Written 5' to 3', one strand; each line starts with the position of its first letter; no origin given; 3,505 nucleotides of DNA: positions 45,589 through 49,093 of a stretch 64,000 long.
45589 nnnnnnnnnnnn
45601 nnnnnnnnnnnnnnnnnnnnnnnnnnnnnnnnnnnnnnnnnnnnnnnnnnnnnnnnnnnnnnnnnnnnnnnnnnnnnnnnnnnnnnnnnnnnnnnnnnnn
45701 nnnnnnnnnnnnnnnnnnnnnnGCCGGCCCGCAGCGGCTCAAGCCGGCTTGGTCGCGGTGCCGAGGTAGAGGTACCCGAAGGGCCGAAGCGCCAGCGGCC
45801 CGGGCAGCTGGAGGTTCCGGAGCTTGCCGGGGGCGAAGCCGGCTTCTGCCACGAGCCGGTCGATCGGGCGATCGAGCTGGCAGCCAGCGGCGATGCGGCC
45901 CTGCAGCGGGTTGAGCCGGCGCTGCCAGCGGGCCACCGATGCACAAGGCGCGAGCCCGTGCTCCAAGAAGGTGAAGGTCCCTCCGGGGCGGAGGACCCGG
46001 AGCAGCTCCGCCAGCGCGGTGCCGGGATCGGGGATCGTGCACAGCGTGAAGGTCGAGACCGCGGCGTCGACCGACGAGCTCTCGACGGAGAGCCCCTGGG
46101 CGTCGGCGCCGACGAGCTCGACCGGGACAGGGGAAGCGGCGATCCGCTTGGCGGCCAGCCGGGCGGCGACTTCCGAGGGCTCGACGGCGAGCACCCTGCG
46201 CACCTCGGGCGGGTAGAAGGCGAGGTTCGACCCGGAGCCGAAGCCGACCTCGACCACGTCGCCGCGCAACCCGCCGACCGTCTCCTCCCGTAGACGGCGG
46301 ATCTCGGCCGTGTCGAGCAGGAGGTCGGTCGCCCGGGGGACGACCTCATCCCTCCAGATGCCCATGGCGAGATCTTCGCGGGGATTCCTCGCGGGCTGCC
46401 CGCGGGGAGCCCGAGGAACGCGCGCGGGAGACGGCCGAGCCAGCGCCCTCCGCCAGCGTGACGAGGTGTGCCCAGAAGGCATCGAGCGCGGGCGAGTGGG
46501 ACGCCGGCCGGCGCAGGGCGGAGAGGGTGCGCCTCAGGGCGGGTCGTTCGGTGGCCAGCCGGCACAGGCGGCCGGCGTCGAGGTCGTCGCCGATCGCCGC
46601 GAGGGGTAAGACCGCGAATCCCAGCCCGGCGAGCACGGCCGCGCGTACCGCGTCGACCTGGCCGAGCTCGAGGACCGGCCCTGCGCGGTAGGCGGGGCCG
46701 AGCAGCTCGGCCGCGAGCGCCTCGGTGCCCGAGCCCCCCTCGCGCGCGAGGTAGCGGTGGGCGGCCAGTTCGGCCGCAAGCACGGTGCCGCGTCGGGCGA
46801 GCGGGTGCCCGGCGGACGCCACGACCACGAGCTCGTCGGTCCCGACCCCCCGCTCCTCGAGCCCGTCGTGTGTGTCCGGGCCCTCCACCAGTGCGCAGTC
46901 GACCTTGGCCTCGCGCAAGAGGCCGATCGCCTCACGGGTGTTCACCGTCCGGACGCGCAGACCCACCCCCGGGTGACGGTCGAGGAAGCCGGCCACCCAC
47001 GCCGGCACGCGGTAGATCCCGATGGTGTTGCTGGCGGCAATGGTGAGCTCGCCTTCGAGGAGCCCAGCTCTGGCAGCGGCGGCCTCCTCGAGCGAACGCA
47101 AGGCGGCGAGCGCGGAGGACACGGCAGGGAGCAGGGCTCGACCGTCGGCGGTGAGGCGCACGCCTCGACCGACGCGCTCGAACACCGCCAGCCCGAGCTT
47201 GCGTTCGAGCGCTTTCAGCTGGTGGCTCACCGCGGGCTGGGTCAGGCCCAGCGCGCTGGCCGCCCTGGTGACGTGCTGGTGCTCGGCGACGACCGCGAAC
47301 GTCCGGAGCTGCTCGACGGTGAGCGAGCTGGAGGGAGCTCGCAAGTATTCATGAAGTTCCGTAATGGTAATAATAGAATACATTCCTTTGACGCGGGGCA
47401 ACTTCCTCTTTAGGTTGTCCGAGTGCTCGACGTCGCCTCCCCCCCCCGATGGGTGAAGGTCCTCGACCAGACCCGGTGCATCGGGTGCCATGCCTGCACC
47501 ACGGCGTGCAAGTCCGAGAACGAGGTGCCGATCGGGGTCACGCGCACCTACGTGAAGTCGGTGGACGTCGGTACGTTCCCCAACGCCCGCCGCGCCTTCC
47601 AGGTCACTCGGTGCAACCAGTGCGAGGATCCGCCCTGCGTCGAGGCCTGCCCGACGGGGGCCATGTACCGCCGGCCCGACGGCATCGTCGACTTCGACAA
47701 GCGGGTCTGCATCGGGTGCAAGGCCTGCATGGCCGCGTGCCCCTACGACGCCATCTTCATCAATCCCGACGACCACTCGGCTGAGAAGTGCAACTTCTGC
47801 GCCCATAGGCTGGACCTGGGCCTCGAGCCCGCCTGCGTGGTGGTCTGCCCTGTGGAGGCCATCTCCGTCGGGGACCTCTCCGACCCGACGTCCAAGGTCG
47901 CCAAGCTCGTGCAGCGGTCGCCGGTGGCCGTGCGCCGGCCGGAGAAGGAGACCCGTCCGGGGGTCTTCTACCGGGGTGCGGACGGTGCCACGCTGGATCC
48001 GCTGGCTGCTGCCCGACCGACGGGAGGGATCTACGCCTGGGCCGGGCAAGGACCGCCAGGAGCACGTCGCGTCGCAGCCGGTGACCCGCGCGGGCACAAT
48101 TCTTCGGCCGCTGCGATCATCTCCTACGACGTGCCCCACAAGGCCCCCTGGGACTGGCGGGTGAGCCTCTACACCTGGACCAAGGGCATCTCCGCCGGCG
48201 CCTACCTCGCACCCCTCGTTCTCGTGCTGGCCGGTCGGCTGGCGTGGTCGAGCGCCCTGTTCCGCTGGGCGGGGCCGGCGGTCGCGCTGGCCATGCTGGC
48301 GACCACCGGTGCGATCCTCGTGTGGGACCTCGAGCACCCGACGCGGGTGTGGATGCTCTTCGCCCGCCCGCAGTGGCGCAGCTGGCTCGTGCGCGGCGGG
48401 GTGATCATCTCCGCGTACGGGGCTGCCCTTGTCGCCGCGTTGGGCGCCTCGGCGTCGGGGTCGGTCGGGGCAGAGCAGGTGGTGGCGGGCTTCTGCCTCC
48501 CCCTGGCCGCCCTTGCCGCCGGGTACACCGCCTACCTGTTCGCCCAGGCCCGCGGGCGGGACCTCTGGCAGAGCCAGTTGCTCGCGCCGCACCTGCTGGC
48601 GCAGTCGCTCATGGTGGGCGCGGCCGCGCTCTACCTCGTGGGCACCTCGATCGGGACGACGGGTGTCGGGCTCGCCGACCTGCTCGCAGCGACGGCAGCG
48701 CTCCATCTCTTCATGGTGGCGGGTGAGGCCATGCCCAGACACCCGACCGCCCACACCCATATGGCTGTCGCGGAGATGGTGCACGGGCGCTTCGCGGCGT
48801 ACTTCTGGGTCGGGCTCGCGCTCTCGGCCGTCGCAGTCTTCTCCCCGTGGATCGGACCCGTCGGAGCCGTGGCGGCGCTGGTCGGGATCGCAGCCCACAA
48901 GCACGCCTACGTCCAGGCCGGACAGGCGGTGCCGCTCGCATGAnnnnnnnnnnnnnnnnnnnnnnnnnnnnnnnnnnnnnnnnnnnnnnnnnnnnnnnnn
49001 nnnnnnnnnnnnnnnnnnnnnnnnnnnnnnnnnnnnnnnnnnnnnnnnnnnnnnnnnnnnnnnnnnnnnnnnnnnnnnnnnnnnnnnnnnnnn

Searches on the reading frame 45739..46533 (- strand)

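Call 10: search_protein_families(library=pfam, proteins=[window:45739-46533:-], max_evalue=0.01)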
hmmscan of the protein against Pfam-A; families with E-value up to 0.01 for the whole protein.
window:45739-46533:- (264 aa): 6 families
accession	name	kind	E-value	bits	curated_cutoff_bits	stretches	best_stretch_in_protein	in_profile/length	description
PF08241.18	Methyltransf_11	-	5e-18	66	21.2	1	94-188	1-94/95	Methyltransferase domain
PF13649.12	Methyltransf_25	-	4e-15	56.7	27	1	93-185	1-97/97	Methyltransferase domain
PF13489.12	Methyltransf_23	-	8e-11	42.4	27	1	85-233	16-159/164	Methyltransferase domain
PF08242.18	Methyltransf_12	-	4.2e-09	37.5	30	1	94-187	1-98/98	Methyltransferase domain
PF01209.24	Ubie_methyltran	-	5.8e-07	29.5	20.1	1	129-194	90-156/233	ubiE/COQ5 methyltransferase family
PF13847.12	Methyltransf_31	-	0.00013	22.2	27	1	114-193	31-113/145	Methyltransferase domain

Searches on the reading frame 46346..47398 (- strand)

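Call 10: search_protein_families(library=pfam, proteins=[window:46346-47398:-], max_evalue=0.01)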
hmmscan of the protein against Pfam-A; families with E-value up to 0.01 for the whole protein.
window:46346-47398:- (350 aa): 3 families
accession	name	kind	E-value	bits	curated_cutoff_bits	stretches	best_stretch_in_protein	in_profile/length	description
PF03466.25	LysR_substrate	-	5.8e-46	157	28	1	112-313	2-205/209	LysR substrate binding domain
PF00126.33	HTH_1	-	3.2e-22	78.7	26.6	1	29-87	2-60/60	Bacterial regulatory helix-turn-helix protein, lysR family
PF01022.26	HTH_5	-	0.00076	19.7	22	1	47-65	22-40/47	Bacterial regulatory protein, arsR family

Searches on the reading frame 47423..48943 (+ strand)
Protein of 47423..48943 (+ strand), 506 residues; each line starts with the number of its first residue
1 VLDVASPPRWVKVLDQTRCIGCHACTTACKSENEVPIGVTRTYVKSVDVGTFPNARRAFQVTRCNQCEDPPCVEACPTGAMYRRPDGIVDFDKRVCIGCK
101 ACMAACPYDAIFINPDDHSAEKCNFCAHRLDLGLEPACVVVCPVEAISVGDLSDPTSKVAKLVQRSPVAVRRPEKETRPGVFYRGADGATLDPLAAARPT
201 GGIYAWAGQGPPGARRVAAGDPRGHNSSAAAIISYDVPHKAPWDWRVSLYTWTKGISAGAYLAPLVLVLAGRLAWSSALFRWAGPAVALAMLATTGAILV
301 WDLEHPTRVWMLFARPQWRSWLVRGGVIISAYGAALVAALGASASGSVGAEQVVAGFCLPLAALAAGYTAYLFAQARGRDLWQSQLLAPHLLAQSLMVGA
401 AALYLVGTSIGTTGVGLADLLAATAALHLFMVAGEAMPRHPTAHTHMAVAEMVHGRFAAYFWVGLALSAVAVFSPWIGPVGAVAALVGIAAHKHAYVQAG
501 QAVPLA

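Call 10: search_protein_families(library=pfam, proteins=[window:47423-48943:+], max_evalue=0.01)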
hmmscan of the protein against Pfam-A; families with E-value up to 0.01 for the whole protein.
window:47423-48943:+ (506 aa): 15 families
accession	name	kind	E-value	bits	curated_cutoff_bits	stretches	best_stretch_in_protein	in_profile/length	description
PF13247.11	Fer4_11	-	7.9e-24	84.2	26.2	1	59-151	5-99/100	4Fe-4S dicluster domain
PF00037.32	Fer4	-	1.9e-12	46.9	21.1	2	91-111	3-23/24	4Fe-4S binding domain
PF12838.12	Fer4_7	-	3.3e-12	47.1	27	3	63-110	1-52/52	4Fe-4S dicluster domain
PF03916.19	NrfD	-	6.7e-12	46.1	25.8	1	240-497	8-305/313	Polysulphide reductase, NrfD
PF13237.11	Fer4_10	-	8.4e-12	45.3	25.5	2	91-143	4-53/53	4Fe-4S dicluster domain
PF13187.11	Fer4_9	-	1.3e-10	41.6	27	3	63-111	1-52/52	4Fe-4S dicluster domain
PF12837.12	Fer4_6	-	1.3e-09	37.9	25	1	88-111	1-24/24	4Fe-4S binding domain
PF12797.12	Fer4_2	-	1.5e-09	37.6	24.5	2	10-30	1-21/22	4Fe-4S binding domain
PF13484.11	Fer4_16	-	3.6e-06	28.1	30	0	96-123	2-29/66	4Fe-4S double cluster binding domain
PF12798.12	Fer4_3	-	1.7e-05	25.7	27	0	96-110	1-15/15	4Fe-4S binding domain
PF25160.1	LdpA_Fe-S-bd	-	3.5e-05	23.9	27.6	1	67-111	5-43/49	LdpA Fe-S cluster-binding domain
PF14697.11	Fer4_21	-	5.8e-05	23.6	35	2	92-148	4-58/59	4Fe-4S dicluster domain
PF12800.12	Fer4_4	-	0.00039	21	24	1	95-109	3-17/17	4Fe-4S binding domain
PF13534.11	Fer4_17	-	0.0023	18.9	22.2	1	18-79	1-59/61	4Fe-4S dicluster domain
PF13183.11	Fer4_8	-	0.0091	17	27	0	17-79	3-67/68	4Fe-4S dicluster domain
